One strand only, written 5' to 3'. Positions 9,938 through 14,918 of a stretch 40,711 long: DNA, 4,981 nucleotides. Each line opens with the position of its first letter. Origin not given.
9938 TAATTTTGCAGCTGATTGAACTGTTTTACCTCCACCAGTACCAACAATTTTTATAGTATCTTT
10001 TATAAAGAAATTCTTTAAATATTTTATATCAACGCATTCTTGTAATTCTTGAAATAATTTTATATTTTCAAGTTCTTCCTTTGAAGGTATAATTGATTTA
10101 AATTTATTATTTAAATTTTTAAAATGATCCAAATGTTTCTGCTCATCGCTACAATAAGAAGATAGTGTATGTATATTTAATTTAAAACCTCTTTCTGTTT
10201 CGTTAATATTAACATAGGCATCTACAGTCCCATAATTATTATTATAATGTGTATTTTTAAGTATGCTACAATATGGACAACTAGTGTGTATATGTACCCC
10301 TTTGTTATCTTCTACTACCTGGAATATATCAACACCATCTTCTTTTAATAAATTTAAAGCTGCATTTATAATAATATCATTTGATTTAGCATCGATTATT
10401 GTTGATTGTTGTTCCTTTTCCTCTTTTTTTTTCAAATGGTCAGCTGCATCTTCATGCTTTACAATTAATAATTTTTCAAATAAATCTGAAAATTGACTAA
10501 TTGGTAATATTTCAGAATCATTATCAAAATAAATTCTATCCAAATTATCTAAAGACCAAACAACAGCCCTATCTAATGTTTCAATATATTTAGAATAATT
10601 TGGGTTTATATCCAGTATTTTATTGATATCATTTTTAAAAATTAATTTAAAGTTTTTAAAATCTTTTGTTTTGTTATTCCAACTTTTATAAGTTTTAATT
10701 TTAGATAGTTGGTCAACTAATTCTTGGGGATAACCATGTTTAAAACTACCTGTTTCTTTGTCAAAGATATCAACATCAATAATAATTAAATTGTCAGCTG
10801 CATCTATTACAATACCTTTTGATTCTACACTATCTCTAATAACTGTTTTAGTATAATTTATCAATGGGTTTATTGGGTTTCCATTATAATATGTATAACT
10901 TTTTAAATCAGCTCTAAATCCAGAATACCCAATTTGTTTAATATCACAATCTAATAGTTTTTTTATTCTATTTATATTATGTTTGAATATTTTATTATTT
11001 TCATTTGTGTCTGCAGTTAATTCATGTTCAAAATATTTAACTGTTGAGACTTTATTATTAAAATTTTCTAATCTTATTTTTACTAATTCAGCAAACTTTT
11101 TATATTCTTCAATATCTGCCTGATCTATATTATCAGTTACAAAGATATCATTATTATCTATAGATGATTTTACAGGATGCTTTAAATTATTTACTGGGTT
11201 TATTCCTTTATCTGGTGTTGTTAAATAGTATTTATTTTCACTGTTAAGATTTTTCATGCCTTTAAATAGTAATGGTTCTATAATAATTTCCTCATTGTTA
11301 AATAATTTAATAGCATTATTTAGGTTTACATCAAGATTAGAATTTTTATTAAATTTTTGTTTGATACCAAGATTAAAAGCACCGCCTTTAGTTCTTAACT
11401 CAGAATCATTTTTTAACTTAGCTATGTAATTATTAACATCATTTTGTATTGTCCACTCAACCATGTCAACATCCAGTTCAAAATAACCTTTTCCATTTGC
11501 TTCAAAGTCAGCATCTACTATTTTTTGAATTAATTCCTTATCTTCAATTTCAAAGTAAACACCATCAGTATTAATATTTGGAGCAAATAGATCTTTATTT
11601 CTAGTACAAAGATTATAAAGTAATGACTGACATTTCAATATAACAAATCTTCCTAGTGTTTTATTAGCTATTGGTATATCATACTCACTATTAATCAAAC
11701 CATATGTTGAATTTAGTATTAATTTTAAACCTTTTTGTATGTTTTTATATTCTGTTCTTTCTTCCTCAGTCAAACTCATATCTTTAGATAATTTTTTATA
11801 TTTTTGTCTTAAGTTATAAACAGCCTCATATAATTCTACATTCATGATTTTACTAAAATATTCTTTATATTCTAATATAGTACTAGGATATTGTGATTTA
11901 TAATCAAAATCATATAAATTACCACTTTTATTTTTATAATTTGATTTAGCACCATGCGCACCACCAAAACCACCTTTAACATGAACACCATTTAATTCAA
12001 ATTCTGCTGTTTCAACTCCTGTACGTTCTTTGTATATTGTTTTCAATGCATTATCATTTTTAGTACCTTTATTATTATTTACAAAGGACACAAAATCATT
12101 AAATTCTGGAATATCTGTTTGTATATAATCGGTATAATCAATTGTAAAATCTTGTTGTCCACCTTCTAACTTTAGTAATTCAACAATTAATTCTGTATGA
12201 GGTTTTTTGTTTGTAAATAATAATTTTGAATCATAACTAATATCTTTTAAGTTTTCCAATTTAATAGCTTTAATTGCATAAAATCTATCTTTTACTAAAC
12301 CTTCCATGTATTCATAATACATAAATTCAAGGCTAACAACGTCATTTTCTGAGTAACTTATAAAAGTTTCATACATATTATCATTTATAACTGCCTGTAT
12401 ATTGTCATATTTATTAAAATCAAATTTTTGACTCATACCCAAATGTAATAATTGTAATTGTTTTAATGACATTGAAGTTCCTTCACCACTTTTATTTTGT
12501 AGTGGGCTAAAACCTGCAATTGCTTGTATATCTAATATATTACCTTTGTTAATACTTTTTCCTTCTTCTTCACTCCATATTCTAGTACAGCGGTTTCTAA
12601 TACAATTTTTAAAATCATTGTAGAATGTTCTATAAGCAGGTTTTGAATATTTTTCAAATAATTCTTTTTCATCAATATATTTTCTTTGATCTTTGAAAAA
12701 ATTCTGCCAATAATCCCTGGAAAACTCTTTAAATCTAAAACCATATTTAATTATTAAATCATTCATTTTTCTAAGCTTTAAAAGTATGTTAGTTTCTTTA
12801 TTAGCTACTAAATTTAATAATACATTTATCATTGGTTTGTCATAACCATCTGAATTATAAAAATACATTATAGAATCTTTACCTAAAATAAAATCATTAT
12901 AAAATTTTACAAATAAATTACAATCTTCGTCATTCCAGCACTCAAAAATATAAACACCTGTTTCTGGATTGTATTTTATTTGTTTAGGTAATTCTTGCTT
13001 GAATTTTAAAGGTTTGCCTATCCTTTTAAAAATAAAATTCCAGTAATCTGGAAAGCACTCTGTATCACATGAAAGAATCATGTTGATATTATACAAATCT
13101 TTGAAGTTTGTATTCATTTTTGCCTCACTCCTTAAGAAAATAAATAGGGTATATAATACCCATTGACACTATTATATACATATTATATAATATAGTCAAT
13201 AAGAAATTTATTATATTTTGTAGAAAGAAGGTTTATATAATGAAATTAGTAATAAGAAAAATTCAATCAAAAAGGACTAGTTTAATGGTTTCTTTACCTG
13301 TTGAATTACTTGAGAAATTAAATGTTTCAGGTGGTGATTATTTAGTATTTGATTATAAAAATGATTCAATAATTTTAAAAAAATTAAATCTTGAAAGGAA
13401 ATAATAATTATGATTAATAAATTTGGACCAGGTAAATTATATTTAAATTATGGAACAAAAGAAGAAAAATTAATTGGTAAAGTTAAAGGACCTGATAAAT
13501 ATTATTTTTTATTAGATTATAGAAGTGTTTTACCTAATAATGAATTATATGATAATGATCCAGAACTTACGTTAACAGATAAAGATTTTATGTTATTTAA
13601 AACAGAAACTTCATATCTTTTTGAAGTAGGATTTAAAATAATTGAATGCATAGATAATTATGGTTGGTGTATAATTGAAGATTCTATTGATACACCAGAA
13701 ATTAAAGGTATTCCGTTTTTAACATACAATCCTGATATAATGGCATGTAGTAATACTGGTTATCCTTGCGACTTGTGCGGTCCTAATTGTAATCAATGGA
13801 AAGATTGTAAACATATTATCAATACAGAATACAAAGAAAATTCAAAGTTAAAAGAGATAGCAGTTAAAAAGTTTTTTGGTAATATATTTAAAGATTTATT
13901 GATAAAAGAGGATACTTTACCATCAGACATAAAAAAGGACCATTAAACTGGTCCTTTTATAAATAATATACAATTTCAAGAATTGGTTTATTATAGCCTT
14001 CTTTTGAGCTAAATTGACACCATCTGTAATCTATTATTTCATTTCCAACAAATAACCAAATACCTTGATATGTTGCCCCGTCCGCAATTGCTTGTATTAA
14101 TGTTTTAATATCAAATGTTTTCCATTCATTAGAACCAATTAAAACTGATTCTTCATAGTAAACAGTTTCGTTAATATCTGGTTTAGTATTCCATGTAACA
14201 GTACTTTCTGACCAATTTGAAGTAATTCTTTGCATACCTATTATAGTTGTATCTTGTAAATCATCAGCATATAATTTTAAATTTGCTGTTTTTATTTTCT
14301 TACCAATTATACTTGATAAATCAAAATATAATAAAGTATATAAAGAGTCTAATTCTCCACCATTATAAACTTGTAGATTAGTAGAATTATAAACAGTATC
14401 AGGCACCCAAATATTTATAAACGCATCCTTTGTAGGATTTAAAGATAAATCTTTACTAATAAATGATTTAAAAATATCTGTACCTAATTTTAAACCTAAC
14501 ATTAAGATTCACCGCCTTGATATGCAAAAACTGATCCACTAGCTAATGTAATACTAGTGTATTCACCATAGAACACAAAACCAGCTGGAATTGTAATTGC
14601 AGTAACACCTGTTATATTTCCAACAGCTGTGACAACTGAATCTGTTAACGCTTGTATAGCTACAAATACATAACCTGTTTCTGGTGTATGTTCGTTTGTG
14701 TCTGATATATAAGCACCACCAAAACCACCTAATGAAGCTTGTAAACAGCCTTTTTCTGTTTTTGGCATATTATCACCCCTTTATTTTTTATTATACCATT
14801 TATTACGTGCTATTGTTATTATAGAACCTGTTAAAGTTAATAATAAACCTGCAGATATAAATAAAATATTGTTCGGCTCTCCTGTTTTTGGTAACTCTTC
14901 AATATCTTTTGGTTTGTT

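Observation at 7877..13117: Replisome in one polypeptide: family-B polymerase, primase-like region, zinc finger and SF2 helicase fused in a 1746-aa ORF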

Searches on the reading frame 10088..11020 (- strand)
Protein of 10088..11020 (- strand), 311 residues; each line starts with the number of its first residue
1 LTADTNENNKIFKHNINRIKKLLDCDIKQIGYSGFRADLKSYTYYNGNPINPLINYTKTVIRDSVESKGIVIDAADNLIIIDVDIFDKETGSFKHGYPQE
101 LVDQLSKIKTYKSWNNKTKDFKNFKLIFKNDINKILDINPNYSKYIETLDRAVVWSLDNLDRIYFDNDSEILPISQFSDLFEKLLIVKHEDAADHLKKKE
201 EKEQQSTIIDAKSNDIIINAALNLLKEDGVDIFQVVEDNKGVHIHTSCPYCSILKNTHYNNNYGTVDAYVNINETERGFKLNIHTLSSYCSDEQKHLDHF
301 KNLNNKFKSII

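Call 47: predict_structure(alignment_id=A3)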
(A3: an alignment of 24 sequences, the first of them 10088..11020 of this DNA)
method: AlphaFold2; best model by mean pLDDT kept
length: 311 residues; sequences in the alignment: 24
mean_pLDDT: 90.6   pTM: 0.69
mean pLDDT of the five models: 90.6, 89.9, 89.3, 88.2, 86.3
residues with pLDDT >= 90: 207; 70-90: 90; 50-70: 13; < 50: 1
segments of 3 or more residues with pLDDT < 50: none
pLDDT, mean of each block of 10 residues (from residue 1): 95 98 95 93 86 86 96 94 96 96 97 96 97 96 96 93 95 97 94 88 61 78 88 87 91 83 84 88 90 92 85 60
secondary structure, 60 per line:
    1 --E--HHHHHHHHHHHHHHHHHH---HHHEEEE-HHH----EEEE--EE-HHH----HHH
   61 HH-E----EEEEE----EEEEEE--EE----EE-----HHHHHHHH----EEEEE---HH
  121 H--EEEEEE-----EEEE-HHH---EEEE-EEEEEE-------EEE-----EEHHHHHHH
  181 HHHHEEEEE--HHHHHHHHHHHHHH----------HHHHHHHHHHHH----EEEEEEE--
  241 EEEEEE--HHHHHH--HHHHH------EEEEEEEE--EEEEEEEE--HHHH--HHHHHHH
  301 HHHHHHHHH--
elements in order: H6-23 E30-33 E42-45 H58-62 E69-73 E78-83 H99-106 E111-115 E124-129 E135-138 E146-149 E151-156 E164-166 H174-184 E185-189 H192-205 H216-227 E232-238 E241-246 H249-254 H257-261 E268-275 E278-285 H288-291 H294-309

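Call 49: fold_search(model_id=the predicted structure, library=pdb)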
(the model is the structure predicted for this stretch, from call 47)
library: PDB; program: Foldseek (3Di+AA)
matches with E <= 10: 205; with E <= 0.001: 0
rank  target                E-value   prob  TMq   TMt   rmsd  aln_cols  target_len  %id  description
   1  1ro0                  6.9e-02  0.69  0.28  0.39   8.3       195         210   11  Bifunctional DNA primase/polymerase domain of ORF904 from the archaeal plasmid pRN1- Triple mutant F50M/L107M/L110M SeMe (released 2004-01-27)
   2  1jqg                  1.0e-01  0.13  0.15  0.12  13.3       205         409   14  Crystal Structure of the Carboxypeptidase A from Helicoverpa Armigera (released 2002-08-07)
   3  2yj4_A                6.6e-01  0.15  0.14  0.17  13.6       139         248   12  Conformational changes in the catalytic domain of the CPx-ATPase CopB- B upon nucleotide binding (released 2012-05-30)
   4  1imu_MODEL_1_A        7.0e-01  0.08  0.10  0.21  13.1       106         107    9  Solution Structure of HI0257, a Ribosome Binding Protein (released 2001-10-03)
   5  6exk_B                8.0e-01  0.02  0.11  0.13  16.6       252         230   12  The Transcriptional Regulator PrfA from Listeria Monocytogenes in complex with a ring-fused 2-pyridone (MK206) - unfol (released 2018-05-02)
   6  1uv7_A                9.0e-01  0.15  0.11  0.38  13.0        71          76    8  periplasmic domain of EpsM from Vibrio cholerae (released 2004-04-23)
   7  1uv7_B                9.6e-01  0.15  0.11  0.40  13.0        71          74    8  periplasmic domain of EpsM from Vibrio cholerae (released 2004-04-23)
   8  6mje_E                9.6e-01  0.10  0.11  0.24   9.9       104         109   12  Structure of Candida glabrata Csm1: S. cerevisiae Dsn1 complex (released 2018-11-07)
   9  8a9x_G                1.0e+00  0.13  0.11  0.36  12.7        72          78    8  Crystal structure of PulM C-ter domain (released 2023-01-25)
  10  8a9x_A                1.1e+00  0.15  0.12  0.40  13.7        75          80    8  Crystal structure of PulM C-ter domain (released 2023-01-25)
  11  5csl_B                1.1e+00  0.01  0.09  0.03  23.5       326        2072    8  Crystal structure of the 500 kD yeast acetyl-CoA carboxylase holoenzyme dimer (released 2015-10-28)
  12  1j3m_A                1.2e+00  0.25  0.20  0.40   5.8       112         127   11  Crystal structure of the conserved hypothetical protein TT1751 from Thermus thermophilus HB8 (released 2004-05-18)
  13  6mjb_B                1.2e+00  0.15  0.14  0.31   7.9       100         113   11  Structure of Candida glabrata Csm1:Dsn1(14-72) complex (released 2018-11-07)
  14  8g8k                  1.2e+00  0.10  0.14  0.23   6.9       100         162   13  Crystal structure of Rv1916 (residues 233-398) (released 2023-06-07)
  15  2beo_A                1.3e+00  0.02  0.12  0.14  16.5       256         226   11  PrfA, Transcriptional Regulator In Listeria Monocytogenes (released 2005-04-14)
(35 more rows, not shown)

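Call 51: fold_search(model_id=the predicted structure, library=viral)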
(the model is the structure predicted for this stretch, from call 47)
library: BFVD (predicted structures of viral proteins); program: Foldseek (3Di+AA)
matches with E <= 10: 584; with E <= 0.001: 0
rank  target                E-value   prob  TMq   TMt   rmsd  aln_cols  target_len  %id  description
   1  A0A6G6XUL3            1.9e-03  0.97  0.30  0.14  11.2       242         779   14  (no name in the UniProt tables at hand)
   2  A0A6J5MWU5            2.9e-03  0.99  0.31  0.16   5.6       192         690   14  COG5545 Predicted P-loop ATPase and inactivated derivatives [uncultured Caudovirales phage]
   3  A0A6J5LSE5            3.4e-03  0.89  0.31  0.14  20.3       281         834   10  Uncharacterized protein [uncultured Caudovirales phage]
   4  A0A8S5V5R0            3.7e-03  0.93  0.22  0.20  10.6       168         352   12  DNA helicase [Myoviridae sp. ctrEx11]
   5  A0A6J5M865            4.1e-03  0.96  0.26  0.12   7.1       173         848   14  Primase, C-terminal 2 [uncultured Caudovirales phage]
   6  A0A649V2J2            4.7e-03  0.97  0.35  0.41   8.8       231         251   10  (no name in the UniProt tables at hand)
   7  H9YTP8                5.3e-03  0.98  0.33  0.30  11.4       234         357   12  (no name in the UniProt tables at hand)
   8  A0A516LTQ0            6.7e-03  0.95  0.24  0.12  17.8       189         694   16  (no name in the UniProt tables at hand)
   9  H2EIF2                6.7e-03  0.93  0.30  0.14  15.1       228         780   13  Putative bifunctional DNA primase/polymerase [Brucella phage Pr]
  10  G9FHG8                7.2e-03  0.89  0.32  0.17  13.5       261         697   14  (no name in the UniProt tables at hand)
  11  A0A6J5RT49            7.6e-03  1.00  0.33  0.17   5.2       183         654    9  Prim_Pol domain containing protein [uncultured Caudovirales phage]
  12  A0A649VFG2            7.6e-03  0.98  0.34  0.14   7.0       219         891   14  DNA primase/polymerase [Gordonia phage Yikes]
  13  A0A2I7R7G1            9.7e-03  0.95  0.29  0.14   6.6       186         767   13  (no name in the UniProt tables at hand)
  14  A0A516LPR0            1.2e-02  0.96  0.36  0.15  11.1       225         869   13  (no name in the UniProt tables at hand)
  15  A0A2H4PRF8            1.2e-02  0.72  0.22  0.09   8.7       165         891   10  Primase [Proteus phage PM87]
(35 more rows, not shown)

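Call 52: search_solved_structures(query=A3, max_evalue=10, show_alignments=3)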
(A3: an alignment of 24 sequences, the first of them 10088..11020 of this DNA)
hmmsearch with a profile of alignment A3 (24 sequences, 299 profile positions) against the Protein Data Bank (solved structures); distinct sequences matched with E-value up to 10: 4.
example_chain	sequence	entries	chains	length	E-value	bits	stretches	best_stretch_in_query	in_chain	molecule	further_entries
7rr3_A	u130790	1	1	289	1.7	11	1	67-107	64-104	Primase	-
7rr4_A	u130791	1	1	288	1.8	11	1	67-107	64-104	Primase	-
6k9a_A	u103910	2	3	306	1.9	10.9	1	67-107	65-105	Primase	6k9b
6a9w_A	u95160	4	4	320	2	10.8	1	67-107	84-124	Primase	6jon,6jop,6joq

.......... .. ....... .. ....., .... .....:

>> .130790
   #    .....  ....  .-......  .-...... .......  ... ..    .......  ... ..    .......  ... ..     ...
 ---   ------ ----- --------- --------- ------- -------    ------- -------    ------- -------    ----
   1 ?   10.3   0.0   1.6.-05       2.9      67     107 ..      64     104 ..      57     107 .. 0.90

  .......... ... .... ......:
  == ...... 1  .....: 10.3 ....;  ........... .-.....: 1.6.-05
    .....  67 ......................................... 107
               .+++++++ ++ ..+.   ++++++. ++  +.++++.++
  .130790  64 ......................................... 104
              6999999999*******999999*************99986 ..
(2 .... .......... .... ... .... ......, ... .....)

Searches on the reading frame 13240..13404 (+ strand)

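Call 95: search_protein_families(library=pfam, proteins=[window:13240-13404:+], max_evalue=1)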
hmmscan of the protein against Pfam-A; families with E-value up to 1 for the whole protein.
window:13240-13404:+ (54 aa): 2 families
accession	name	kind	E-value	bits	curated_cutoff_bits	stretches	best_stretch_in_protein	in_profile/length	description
PF04014.23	MazE_antitoxin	-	1.1e-07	32.2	24.7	1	14-52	7-46/48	Antidote-toxin recognition MazE, bacterial antitoxin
PF09270.16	BTD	-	0.22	12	25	1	2-45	56-101/123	Beta-trefoil DNA-binding domain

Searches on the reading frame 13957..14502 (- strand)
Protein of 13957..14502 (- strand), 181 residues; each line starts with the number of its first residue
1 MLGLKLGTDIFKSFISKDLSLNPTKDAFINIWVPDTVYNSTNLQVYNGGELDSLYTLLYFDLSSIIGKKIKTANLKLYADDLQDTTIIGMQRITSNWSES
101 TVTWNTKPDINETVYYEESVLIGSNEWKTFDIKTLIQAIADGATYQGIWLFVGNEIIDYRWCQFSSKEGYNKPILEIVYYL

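Call 20: search_protein_families(library=phrogs, proteins=[window:13957-14502:-], max_evalue=0.001)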
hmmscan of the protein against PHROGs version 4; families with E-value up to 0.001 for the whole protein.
window:13957-14502:- (181 aa): 2 families
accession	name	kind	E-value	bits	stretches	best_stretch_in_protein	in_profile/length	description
phrog_11333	-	unknown function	2.9e-11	41.4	1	20-180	650-816/4401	-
phrog_37549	-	head and packaging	5.2e-09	35.4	1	68-146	270-351/1072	virion structural protein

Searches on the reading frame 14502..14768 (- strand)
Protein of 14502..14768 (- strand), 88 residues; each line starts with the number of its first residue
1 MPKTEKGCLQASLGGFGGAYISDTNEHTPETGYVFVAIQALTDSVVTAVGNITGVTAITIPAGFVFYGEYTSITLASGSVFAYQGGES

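Call 20: search_protein_families(library=phrogs, proteins=[window:14502-14768:-], max_evalue=0.001)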
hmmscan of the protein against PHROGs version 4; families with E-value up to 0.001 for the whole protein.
window:14502-14768:- (88 aa): 1 family
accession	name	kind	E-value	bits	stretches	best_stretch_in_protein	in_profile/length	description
phrog_34166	-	unknown function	0.00011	23.5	1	20-83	14-79/81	-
